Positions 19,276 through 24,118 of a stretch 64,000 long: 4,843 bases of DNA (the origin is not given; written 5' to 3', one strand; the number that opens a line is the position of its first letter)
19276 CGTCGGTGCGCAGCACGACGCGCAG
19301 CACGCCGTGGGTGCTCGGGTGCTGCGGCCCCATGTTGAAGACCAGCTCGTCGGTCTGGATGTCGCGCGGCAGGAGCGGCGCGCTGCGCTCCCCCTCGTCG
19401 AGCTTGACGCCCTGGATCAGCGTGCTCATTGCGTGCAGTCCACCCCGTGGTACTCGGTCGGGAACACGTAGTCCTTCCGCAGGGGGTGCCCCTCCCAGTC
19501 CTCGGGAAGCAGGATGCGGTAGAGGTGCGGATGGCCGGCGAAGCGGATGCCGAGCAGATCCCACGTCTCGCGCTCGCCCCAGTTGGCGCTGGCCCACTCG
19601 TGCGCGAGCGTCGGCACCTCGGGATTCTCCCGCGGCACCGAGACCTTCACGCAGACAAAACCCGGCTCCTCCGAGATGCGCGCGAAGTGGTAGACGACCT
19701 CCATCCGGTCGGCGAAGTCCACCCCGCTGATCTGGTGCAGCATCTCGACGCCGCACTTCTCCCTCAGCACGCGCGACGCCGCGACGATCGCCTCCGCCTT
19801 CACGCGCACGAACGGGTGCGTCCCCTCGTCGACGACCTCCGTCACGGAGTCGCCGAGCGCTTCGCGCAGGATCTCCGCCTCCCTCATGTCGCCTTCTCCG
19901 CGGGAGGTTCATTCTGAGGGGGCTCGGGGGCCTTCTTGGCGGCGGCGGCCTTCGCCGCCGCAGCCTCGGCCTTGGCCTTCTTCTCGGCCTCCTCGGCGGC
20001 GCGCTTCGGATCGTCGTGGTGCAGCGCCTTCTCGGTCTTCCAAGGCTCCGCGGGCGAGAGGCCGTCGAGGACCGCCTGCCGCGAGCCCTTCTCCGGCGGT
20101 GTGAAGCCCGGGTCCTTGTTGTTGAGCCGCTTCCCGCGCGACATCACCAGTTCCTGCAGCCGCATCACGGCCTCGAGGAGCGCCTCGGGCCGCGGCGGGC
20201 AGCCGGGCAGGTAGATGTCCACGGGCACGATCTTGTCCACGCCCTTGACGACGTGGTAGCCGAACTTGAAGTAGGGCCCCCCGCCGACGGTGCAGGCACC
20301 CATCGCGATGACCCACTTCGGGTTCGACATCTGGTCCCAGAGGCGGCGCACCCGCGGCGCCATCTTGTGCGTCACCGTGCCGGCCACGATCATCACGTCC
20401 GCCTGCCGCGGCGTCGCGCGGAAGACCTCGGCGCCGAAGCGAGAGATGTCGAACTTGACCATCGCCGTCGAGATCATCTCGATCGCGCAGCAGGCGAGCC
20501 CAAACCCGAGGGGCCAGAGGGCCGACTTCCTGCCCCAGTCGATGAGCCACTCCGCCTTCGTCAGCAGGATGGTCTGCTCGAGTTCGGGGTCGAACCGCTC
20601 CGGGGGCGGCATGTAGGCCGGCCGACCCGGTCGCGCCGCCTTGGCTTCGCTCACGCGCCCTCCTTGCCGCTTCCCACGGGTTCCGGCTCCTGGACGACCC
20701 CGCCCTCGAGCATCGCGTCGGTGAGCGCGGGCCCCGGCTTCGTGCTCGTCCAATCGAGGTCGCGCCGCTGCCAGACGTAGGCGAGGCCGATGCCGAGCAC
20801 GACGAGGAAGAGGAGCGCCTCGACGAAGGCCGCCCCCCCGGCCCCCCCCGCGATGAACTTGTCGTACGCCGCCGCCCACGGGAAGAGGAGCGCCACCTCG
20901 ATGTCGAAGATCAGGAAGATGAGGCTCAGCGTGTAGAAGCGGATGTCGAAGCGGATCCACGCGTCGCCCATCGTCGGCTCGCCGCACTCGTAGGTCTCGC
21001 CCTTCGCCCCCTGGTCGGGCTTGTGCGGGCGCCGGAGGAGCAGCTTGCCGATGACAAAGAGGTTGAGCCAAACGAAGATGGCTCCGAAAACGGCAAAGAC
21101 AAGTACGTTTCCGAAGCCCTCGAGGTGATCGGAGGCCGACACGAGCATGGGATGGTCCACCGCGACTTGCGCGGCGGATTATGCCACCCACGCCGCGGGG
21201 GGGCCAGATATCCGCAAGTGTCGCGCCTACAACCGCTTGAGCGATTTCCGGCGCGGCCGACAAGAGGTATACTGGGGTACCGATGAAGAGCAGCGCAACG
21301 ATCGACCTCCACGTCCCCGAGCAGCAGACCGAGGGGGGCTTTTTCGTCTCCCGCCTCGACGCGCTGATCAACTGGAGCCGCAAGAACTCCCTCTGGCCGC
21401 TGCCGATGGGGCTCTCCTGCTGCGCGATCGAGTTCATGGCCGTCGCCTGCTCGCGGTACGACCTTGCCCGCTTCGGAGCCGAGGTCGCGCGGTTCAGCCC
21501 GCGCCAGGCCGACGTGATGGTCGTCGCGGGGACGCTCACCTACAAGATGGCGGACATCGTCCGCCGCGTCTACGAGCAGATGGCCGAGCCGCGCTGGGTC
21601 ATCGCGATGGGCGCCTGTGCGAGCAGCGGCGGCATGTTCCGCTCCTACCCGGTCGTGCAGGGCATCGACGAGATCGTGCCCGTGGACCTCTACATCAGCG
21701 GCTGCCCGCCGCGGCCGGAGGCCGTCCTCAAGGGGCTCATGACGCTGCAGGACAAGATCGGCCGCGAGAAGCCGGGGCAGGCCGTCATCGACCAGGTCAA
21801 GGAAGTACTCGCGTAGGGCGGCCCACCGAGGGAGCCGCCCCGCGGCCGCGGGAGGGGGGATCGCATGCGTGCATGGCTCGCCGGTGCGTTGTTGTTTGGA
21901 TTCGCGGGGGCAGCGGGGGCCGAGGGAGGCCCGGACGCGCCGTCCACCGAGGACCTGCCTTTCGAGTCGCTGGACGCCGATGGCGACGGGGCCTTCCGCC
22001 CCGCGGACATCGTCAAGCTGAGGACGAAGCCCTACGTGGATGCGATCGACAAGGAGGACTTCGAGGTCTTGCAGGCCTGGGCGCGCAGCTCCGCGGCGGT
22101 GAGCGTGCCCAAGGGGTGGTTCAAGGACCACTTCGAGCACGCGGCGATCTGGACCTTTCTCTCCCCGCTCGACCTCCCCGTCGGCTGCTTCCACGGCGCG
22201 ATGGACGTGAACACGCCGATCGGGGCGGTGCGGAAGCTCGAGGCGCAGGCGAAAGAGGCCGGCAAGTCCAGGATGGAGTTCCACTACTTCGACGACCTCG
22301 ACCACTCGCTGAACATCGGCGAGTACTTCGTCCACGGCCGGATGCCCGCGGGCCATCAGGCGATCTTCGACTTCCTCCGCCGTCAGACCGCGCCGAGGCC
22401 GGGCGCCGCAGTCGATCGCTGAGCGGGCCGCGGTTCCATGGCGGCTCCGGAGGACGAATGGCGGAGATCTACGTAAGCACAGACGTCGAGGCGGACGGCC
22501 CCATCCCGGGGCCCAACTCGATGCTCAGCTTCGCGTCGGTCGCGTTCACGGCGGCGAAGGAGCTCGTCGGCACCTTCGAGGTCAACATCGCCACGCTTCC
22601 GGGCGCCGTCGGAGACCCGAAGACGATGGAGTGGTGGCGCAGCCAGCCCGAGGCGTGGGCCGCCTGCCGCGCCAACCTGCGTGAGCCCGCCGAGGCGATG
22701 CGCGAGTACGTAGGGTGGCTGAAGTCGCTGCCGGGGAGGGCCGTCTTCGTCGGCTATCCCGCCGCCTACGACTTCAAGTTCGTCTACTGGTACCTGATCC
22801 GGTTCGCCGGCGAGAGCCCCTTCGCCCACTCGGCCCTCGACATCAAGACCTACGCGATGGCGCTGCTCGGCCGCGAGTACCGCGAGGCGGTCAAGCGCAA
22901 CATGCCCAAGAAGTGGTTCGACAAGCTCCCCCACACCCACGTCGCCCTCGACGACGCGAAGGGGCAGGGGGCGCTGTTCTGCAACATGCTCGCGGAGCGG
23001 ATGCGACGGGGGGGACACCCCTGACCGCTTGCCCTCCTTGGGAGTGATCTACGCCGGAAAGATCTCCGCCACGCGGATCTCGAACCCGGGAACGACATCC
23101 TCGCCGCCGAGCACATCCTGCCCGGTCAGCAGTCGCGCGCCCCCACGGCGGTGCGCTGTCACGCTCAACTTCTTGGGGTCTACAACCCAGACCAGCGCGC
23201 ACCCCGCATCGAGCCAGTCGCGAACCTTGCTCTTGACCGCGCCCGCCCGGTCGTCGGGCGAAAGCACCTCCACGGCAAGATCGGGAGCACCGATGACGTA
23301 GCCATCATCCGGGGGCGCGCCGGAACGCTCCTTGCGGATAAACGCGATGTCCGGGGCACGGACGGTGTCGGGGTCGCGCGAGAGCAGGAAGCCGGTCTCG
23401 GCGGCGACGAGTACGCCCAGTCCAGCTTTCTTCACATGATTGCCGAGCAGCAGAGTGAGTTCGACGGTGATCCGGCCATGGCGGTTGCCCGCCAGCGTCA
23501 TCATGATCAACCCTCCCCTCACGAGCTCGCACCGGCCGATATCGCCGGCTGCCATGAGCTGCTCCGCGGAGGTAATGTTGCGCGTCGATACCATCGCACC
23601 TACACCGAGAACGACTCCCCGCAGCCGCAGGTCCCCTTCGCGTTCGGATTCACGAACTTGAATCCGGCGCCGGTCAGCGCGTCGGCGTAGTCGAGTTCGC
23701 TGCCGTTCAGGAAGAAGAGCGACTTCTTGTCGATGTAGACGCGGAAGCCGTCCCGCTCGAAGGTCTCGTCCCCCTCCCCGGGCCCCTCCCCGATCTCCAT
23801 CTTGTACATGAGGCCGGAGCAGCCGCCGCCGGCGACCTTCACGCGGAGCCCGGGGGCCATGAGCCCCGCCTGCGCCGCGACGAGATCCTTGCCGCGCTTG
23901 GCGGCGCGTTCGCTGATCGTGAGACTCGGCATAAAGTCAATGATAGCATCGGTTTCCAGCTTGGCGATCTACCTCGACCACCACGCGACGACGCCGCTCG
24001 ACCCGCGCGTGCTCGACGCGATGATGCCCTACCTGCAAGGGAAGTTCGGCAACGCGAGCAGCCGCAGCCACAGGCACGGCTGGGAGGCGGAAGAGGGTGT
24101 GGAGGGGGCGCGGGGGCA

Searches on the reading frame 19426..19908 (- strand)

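Call 7: search_protein_families(library=pfam, proteins=[window:19426-19908:-], max_evalue=0.01)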
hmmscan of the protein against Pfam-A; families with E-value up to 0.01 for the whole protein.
window:19426-19908:- (160 aa): 1 family
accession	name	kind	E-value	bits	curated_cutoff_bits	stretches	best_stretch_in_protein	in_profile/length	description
PF00329.25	Complex1_30kDa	-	3.3e-40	137.9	22.5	1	34-150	1-121/124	Respiratory-chain NADH dehydrogenase, 30 Kd subunit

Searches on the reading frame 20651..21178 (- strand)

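Call 7: search_protein_families(library=pfam, proteins=[window:20651-21178:-], max_evalue=0.01)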
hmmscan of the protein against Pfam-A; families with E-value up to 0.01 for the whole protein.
window:20651-21178:- (175 aa): 1 family
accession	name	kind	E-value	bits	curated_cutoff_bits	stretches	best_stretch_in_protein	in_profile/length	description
PF00507.24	Oxidored_q4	-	1.6e-29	102.4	23.3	1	45-143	8-99/99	NADH-ubiquinone/plastoquinone oxidoreductase, chain 3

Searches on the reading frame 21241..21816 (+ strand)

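Call 7: search_protein_families(library=pfam, proteins=[window:21241-21816:+], max_evalue=0.01)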
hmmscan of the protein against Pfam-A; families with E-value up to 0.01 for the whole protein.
window:21241-21816:+ (191 aa): 1 family
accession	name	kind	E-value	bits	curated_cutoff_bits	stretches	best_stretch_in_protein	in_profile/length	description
PF01058.29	Oxidored_q6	-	1.5e-29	102.8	27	1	60-169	3-128/128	NADH ubiquinone oxidoreductase, 20 Kd subunit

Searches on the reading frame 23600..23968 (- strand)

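Call 7: search_protein_families(library=pfam, proteins=[window:23600-23968:-], max_evalue=0.01)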
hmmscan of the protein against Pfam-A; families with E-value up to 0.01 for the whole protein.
window:23600-23968:- (122 aa): 1 family
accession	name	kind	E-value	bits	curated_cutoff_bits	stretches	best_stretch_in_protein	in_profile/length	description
PF01521.26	Fe-S_biosyn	-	3.1e-20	72.9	26.3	1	15-118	2-110/110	Iron-sulphur cluster biosynthesis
